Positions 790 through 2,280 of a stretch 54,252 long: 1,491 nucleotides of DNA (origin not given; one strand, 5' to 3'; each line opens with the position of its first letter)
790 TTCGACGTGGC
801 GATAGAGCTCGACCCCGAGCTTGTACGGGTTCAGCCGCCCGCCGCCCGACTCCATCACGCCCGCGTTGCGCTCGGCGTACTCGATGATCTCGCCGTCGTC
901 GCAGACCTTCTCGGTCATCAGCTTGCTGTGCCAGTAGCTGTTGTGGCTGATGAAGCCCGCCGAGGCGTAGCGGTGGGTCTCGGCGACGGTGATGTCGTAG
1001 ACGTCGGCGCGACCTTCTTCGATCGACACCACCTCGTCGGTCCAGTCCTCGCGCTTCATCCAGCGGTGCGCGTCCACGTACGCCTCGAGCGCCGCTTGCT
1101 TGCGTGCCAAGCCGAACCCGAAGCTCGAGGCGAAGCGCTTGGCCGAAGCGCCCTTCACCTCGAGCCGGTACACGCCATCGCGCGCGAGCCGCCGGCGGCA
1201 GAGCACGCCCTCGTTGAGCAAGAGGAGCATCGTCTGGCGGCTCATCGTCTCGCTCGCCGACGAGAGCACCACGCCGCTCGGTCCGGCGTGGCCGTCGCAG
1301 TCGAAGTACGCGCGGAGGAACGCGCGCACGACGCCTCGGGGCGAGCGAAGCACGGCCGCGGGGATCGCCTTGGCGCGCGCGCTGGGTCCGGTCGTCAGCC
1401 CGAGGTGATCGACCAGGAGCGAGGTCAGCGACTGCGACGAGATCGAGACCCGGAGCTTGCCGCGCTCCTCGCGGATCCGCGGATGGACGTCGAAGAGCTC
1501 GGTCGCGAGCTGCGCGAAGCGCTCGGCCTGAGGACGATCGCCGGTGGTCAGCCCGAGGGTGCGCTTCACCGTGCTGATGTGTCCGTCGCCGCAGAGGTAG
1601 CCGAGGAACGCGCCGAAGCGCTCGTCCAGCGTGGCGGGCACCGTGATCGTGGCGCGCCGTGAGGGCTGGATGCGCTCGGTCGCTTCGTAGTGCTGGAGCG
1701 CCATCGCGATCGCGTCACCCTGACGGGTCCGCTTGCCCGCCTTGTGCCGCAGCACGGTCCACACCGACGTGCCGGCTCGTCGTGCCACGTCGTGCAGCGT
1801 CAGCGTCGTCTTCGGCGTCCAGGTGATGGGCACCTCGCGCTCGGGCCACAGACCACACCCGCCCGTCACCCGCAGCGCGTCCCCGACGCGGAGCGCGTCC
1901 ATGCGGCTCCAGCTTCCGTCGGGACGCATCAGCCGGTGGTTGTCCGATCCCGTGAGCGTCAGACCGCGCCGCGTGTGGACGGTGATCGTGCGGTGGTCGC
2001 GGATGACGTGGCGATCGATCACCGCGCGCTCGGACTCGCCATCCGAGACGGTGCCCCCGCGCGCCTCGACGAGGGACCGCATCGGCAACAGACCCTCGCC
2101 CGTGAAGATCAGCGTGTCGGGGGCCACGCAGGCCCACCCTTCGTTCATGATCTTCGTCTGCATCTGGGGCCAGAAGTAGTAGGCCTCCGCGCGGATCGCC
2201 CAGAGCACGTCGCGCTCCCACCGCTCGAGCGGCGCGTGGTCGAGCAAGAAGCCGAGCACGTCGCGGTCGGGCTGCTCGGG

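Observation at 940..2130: Complete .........-type intein splitting SpoVR inside its conserved NEGWA/SYWH motif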

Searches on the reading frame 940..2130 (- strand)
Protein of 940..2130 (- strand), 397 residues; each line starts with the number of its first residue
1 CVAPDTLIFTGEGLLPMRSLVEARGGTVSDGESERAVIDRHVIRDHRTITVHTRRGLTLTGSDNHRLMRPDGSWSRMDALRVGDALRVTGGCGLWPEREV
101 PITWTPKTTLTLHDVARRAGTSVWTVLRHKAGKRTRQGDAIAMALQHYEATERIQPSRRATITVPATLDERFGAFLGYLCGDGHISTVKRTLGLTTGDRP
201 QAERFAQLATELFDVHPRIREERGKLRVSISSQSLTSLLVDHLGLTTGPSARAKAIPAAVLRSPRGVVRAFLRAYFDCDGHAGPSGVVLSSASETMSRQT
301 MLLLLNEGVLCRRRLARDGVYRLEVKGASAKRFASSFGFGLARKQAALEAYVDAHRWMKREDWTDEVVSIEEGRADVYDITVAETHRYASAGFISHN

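Call 4: search_protein_families(library=pfam, proteins=[window:940-2130:-], max_evalue=0.1)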
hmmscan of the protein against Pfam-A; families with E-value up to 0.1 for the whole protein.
seq(397 aa): 3 families
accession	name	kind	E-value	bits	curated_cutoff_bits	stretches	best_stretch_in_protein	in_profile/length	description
PF14528.11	LAGLIDADG_3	-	4e-17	62.7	22.5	2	267-337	2-81/82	LAGLIDADG-like domain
PF14890.11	Intein_splicing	-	8.2e-09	35.9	35.8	1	47-397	49-155/155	Intein splicing domain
PF00356.27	LacI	-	0.0098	16.1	27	1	111-127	1-17/46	Bacterial regulatory proteins, lacI family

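Call 5: search_protein_families(library=ncbifam, proteins=[window:940-2130:-], max_evalue=0.1)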
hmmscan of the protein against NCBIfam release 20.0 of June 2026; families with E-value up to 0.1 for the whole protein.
seq(397 aa): 14 families
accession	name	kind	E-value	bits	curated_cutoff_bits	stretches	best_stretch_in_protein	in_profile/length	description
NF011287.0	PRK14698.1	equivalog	1.7e-18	66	1238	1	127-325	343-548/1017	V-type ATP synthase subunit A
NF003157.0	PRK04132.1-2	equivalog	2.1e-15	55.7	1103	1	168-315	168-313/864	replication factor C small subunit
NF005852.0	PRK07773.1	equivalog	2.8e-15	55.7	780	3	148-350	484-707/886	replicative DNA helicase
NF003159.0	PRK04132.1-4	equivalog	3.5e-14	51.8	999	1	168-344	176-337/852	replication factor C small subunit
NF038098.1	GyrA_w_intein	exception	1.8e-11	42.7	1850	1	226-367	294-440/1232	intein-containing DNA gyrase subunit A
NF011491.0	PRK14898.1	equivalog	6.9e-11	40.9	783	1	153-372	225-442/860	DNA-directed RNA polymerase subunit A''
NF003158.0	PRK04132.1-3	equivalog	1.2e-08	32.6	1750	1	151-312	158-304/1437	replication factor C small subunit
NF006207.0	PRK08332.1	equivalog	8e-08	30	2400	1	250-397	1079-1241/1684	vitamin B12-dependent ribonucleotide reductase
NF011303.0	PRK14715.1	equivalog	1.2e-07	29.2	1585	1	193-299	1143-1247/1627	DNA-directed DNA polymerase II large subunit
NF038162.1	RtcB_rel_intein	exception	7.7e-06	24.2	1150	1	43-281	145-367/961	intein-containing RtcB family protein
NF011418.0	PRK14845.1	equivalog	0.0001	20.2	756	1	246-356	208-316/1049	translation initiation factor IF-2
TIGR01445.1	intein_Nterm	domain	0.00033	21.6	24.5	1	1-68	1-82/83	intein N-terminal splicing region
TIGR01443.1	intein_Cterm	domain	0.0012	19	15.6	1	376-397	1-23/24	intein C-terminal splicing region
NF045703.1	rSAM_Tes_intein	exception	0.0015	16.4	1700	1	163-313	360-512/1040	tetraether lipid synthase Tes, intein-containing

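Call 6: search_solved_structures(query=window:940-2130:-, max_evalue=0.01, show_alignments=2)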
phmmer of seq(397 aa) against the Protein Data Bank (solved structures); distinct sequences matched with E-value up to 0.01: 4.
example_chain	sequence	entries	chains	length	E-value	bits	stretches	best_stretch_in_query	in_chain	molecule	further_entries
7qsu_A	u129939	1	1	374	2.9e-17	66.2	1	158-390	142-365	V-ATPase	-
7qss_A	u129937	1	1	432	8.4e-17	64.7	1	158-327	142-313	V-type ATP synthase alpha chain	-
7qst_A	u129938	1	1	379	7.9e-10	41.7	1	123-300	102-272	V-type ATP synthase subunit A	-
2cw7_A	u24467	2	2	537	5.6e-07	32.3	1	235-325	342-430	Endonuclease PI-PkoII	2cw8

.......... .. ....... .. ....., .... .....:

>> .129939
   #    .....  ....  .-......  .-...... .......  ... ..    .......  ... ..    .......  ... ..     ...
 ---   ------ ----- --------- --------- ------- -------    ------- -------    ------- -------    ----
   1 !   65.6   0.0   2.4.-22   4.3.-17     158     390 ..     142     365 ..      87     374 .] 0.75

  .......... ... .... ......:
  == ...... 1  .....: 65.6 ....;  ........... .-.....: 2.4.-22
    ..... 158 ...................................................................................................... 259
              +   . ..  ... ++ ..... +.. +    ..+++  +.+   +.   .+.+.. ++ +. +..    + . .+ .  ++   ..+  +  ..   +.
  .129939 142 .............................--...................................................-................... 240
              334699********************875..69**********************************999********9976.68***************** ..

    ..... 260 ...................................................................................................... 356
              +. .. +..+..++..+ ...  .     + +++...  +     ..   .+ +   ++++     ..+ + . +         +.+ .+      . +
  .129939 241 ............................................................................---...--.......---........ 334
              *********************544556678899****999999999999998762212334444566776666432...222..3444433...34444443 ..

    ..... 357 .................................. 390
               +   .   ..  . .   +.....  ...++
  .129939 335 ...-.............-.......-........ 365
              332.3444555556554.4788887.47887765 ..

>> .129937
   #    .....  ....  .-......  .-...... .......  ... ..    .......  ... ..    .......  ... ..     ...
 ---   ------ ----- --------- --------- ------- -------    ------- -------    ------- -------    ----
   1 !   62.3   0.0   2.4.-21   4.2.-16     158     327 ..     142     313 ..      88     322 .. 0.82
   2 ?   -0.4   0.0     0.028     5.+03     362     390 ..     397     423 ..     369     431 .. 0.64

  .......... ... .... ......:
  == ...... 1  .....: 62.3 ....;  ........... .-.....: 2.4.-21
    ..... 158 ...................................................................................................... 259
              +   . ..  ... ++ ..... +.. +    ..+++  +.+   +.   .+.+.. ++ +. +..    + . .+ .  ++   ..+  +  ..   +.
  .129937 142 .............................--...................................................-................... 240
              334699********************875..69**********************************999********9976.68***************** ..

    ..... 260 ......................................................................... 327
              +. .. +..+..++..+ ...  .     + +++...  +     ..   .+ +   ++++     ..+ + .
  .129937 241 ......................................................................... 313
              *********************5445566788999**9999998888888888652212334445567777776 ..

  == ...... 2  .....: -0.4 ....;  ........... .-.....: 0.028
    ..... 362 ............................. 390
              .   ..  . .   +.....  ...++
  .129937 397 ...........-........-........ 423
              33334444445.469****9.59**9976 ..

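Call 29: search_protein_representatives(protein=window:940-2130:-)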
Query: 397 residues. Proteins with E-value up to 0.001 (for the whole library): 4262; up to 1e-10: 1196; up to 1e-30: 80. The best 150 are listed.
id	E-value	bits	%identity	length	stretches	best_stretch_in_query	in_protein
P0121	1.1e-113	396.8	46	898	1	1-397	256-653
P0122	3.8e-113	395.0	48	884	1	1-397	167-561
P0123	2.6e-111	388.9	48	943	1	1-397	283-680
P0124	2.8e-106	372.4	50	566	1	1-397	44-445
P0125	3.1e-105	368.9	45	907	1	1-397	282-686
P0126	1.0e-103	364.0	47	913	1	1-397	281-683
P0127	1.1e-101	357.2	45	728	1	25-397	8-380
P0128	1.7e-99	350.1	45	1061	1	1-397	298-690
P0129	2.2e-93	329.9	50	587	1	51-397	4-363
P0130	1.3e-92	327.4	60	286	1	59-317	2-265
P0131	4.7e-89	315.7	43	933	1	1-397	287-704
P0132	7.3e-88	311.8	34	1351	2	1-397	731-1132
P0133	2.2e-83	297.0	40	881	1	1-397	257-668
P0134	3.1e-83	296.6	41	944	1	1-397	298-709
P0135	2.3e-82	293.6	43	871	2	155-397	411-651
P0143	5.9e-66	239.7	39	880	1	1-397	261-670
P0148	1.5e-60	221.8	34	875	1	1-397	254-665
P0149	2.7e-60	221.0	36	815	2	161-397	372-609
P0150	2.5e-59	217.8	32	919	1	1-397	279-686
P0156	1.7e-54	202.0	30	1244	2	1-397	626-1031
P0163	4.3e-45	171.0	33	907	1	1-397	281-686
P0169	9.6e-42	160.0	34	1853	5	167-397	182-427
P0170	2.5e-41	158.6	41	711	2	251-397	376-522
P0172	1.2e-39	153.1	29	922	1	1-397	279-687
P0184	2.0e-35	139.2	42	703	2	1-102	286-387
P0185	6.5e-35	137.5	35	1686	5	158-396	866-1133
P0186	4.9e-34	134.6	34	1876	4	1-397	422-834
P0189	4.7e-33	131.4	30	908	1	1-397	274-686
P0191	1.0e-32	130.2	32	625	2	1-102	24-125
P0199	9.1e-31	123.8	36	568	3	148-353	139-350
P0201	1.4e-30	123.3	35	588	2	166-397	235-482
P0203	3.1e-30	122.1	34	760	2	150-397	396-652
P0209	2.0e-29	119.4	36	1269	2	160-397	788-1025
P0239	3.8e-26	108.6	39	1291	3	163-346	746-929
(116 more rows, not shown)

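Call 31: predict_structure(alignment_id=A1)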
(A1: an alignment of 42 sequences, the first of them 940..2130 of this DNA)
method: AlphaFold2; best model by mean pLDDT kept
length: 397 residues; sequences in the alignment: 42
mean_pLDDT: 93.6   pTM: 0.89
mean pLDDT of the five models: 93.6, 93.0, 92.8, 91.7, 91.6
residues with pLDDT >= 90: 341; 70-90: 43; 50-70: 10; < 50: 3
segments of 3 or more residues with pLDDT < 50: 155-157
pLDDT, mean of each block of 10 residues (from residue 1): 97 96 91 96 97 98 98 98 98 95 82 89 93 92 86 54 94 98 92 96 98 97 96 93 86 93 98 98 96 97 97 96 96 97 97 86 96 97 96 95
secondary structure, 60 per line:
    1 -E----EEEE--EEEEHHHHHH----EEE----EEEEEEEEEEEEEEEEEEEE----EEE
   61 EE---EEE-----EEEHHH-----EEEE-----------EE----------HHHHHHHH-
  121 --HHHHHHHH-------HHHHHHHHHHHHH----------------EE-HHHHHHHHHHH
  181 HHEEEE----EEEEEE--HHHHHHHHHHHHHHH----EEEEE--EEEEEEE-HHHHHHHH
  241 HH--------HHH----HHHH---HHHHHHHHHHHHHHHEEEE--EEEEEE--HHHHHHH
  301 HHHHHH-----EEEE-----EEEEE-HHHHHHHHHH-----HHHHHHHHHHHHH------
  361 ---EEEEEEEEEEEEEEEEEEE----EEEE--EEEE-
elements in order: E7-10 E13-16 H17-22 E27-29 E34-53 E58-62 E66-68 E74-76 E85-88 H112-119 H123-130 H138-150 H170-182 E183-186 E191-196 H199-213 E218-222 E225-231 H233-242 H258-261 H265-279 E280-283 E286-291 H294-306 E312-315 E321-325 H327-336 H342-354 E364-382 E387-390 E393-396

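Call 32: list_cluster_members(proteins=[P0121, P0123, P0128, P0132, P0148, P0150, P0156, P0163, P0172, P0189])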
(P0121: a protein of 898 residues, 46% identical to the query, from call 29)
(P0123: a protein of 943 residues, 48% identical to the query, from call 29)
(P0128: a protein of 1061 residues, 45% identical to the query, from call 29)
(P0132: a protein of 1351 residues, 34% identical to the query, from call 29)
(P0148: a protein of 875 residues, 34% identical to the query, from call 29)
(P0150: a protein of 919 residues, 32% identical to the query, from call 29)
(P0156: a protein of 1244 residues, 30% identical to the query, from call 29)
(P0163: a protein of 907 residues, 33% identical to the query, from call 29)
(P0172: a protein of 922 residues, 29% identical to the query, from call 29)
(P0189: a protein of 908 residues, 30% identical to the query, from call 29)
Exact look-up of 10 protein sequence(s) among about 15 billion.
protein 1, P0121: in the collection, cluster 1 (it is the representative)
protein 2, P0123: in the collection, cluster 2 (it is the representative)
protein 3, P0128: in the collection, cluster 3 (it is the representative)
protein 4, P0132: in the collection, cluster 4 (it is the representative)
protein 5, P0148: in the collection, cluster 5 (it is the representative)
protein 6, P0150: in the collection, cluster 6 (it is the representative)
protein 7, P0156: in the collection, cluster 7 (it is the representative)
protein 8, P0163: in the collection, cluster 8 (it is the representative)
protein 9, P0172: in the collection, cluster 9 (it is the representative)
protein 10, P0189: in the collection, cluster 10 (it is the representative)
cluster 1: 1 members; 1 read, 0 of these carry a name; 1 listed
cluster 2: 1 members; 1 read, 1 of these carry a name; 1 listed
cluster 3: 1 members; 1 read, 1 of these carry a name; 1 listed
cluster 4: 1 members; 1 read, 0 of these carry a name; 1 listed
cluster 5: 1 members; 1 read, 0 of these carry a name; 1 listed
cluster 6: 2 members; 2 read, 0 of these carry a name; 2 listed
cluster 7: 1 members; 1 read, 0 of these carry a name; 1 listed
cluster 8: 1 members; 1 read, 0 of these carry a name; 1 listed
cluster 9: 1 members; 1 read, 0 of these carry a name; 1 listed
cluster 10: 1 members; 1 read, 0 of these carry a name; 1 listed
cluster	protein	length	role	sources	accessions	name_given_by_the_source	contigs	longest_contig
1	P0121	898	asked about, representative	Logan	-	-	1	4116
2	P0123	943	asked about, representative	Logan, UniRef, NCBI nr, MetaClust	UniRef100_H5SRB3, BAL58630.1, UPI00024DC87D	Stage V sporulation protein R n=1 Tax=Acetithermum autotrophicum TaxID=1446466 ... | stage V sporulation protein R [Candidatus Acetothermum autotrophicum] | status=active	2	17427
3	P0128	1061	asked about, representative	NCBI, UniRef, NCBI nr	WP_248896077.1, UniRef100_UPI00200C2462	SpoVR family protein [Haloplanus halobius] | SpoVR family protein n=1 Tax=Haloplanus halobius TaxID=2934938 RepID=UPI00200C2462 | SpoVR family protein [Haloplanus sp. XH21]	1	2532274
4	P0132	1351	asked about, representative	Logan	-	-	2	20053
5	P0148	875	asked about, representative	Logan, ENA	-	-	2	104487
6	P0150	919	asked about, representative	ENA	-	-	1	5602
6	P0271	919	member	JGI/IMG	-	-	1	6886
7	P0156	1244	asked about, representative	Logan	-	-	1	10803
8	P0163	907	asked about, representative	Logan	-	-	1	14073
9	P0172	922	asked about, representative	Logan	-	-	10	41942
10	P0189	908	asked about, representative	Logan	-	-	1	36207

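Call 37: fold_search(model_id=the predicted structure, library=pdb)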
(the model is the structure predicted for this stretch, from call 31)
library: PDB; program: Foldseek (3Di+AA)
matches with E <= 10: 546; with E <= 0.001: 79
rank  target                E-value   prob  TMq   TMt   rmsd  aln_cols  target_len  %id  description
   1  7qsu                  6.2e-25  1.00  0.65  0.70   5.9       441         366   22  Crystal structure of homing endonuclease-associated TliVMA intein (C1A, d333-339) (released 2022-03-30)
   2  7qss                  2.7e-24  1.00  0.66  0.61  10.2       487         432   21  Crystal structure of homing endonuclease-associated TliVMA intein (C1A) (released 2022-03-30)
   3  7qst                  2.6e-19  1.00  0.62  0.68   7.8       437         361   19  Crystal structure of homing endonuclease-associated PhoVMA intein (C1A) (released 2022-03-30)
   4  2cw7                  5.5e-19  1.00  0.60  0.45  12.8       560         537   17  Crystal structure of intein homing endonuclease II (released 2006-04-18)
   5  1dq3                  1.8e-16  1.00  0.58  0.52   7.6       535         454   14  CRYSTAL STRUCTURE OF AN ARCHAEAL INTEIN-ENCODED HOMING ENDONUCLEASE PI-PFUI (released 2000-07-05)
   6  1vde_A                6.2e-13  1.00  0.47  0.44  28.0       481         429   14  PI-SCEI, A HOMING ENDONUCLEASE WITH PROTEIN SPLICING ACTIVITY (released 1998-04-08)
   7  1vde_B                1.6e-12  1.00  0.46  0.44  27.7       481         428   14  PI-SCEI, A HOMING ENDONUCLEASE WITH PROTEIN SPLICING ACTIVITY (released 1998-04-08)
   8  1ef0_A                2.0e-12  1.00  0.46  0.43  25.8       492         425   14  CRYSTAL STRUCTURE OF PI-SCEI MINIPRECURSOR (released 2000-06-07)
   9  1um2_A                6.3e-12  1.00  0.50  0.48  28.3       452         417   13  Crystal Structure of the Vma1-Derived Endonuclease with the Ligated Extein Segment (released 2004-09-22)
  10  1jva_B                9.4e-12  1.00  0.48  0.45  27.8       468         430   13  CRYSTAL STRUCTURE OF THE VMA1-DERIVED ENDONUCLEASE BEARING THE N AND C EXTEIN PROPEPTIDES (released 2002-08-29)
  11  1um2_B                1.4e-11  1.00  0.48  0.46  27.9       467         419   14  Crystal Structure of the Vma1-Derived Endonuclease with the Ligated Extein Segment (released 2004-09-22)
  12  1jva_A                2.1e-11  1.00  0.47  0.45  28.2       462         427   13  CRYSTAL STRUCTURE OF THE VMA1-DERIVED ENDONUCLEASE BEARING THE N AND C EXTEIN PROPEPTIDES (released 2002-08-29)
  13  1lws_A                4.9e-11  1.00  0.45  0.42  26.7       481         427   14  Crystal structure of the intein homing endonuclease PI-SceI bound to its recognition sequence (released 2002-09-27)
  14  1lwt_A                6.8e-11  1.00  0.47  0.43  27.2       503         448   13  Crystal structure of the intein homing endonuclease PI-SceI bound to its substrate DNA (Ca2+ free) (released 2002-09-27)
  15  1ef0_B                9.8e-10  1.00  0.46  0.46  27.6       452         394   14  CRYSTAL STRUCTURE OF PI-SCEI MINIPRECURSOR (released 2000-06-07)
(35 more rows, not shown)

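Call 41: list_cluster_members(proteins=[P0184, P0191, P0170, P0149, P0135, P0125, P0131, P0133, P0134, P0143])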
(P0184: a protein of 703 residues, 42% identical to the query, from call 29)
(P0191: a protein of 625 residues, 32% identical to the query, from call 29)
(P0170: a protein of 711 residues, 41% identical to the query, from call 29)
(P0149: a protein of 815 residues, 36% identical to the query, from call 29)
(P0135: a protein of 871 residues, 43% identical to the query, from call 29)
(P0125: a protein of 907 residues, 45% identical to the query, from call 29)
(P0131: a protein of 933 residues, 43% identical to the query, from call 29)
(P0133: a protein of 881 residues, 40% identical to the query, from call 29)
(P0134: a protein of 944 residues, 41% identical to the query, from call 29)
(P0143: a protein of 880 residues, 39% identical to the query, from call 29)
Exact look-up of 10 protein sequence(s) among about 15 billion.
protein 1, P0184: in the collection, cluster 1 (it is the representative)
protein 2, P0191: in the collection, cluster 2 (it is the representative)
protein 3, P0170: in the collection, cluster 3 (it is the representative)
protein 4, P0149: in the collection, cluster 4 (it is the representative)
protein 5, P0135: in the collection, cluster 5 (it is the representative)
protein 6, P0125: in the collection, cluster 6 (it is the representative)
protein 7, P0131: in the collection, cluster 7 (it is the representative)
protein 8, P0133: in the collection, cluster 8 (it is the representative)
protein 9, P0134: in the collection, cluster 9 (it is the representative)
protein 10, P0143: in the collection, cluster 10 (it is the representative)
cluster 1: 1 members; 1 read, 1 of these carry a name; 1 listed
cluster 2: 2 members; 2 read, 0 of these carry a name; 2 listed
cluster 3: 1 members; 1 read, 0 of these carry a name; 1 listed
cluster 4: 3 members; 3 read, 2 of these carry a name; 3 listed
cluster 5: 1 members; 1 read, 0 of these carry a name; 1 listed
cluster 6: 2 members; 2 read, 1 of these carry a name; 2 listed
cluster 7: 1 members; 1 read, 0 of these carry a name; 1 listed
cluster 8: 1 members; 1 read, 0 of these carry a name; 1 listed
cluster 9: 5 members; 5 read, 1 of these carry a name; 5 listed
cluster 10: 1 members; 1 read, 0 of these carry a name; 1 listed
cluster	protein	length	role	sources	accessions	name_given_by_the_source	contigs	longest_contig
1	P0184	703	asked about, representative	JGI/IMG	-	stage V sporulation protein R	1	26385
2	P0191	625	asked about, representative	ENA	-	-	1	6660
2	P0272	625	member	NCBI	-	-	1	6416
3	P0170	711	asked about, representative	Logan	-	-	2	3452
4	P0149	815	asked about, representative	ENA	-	-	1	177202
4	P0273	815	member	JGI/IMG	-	stage V sporulation protein R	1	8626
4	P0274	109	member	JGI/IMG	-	spore cortex formation protein SpoVR/YcgB (stage V sporulation)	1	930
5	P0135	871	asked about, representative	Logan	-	-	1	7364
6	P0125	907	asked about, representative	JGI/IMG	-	stage V sporulation protein R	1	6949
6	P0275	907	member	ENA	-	-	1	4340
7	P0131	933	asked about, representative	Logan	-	-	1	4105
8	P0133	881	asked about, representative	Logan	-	-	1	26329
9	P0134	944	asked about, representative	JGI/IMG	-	-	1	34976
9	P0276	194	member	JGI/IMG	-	stage V sporulation protein R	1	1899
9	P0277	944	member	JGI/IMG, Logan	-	-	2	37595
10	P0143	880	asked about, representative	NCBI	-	-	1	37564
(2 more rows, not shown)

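Call 42: find_encoding_contigs(protein=P0184, flank=3000, max_places=1)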
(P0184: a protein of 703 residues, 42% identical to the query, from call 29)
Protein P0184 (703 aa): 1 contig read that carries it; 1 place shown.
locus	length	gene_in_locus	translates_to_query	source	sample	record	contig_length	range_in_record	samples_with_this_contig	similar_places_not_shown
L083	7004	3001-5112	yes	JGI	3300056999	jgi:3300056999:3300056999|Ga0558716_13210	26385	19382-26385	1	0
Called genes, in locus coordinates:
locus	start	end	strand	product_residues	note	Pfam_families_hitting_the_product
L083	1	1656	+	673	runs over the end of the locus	PF08298:AAA_PrkA, PF06798:PrkA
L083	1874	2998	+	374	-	PF04285:DUF444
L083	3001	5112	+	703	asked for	PF04293:SpoVR, PF14890:Intein_splicing, PF04293:SpoVR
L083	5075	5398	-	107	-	-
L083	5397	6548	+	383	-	PF13472:Lipase_GDSL_2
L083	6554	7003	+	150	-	?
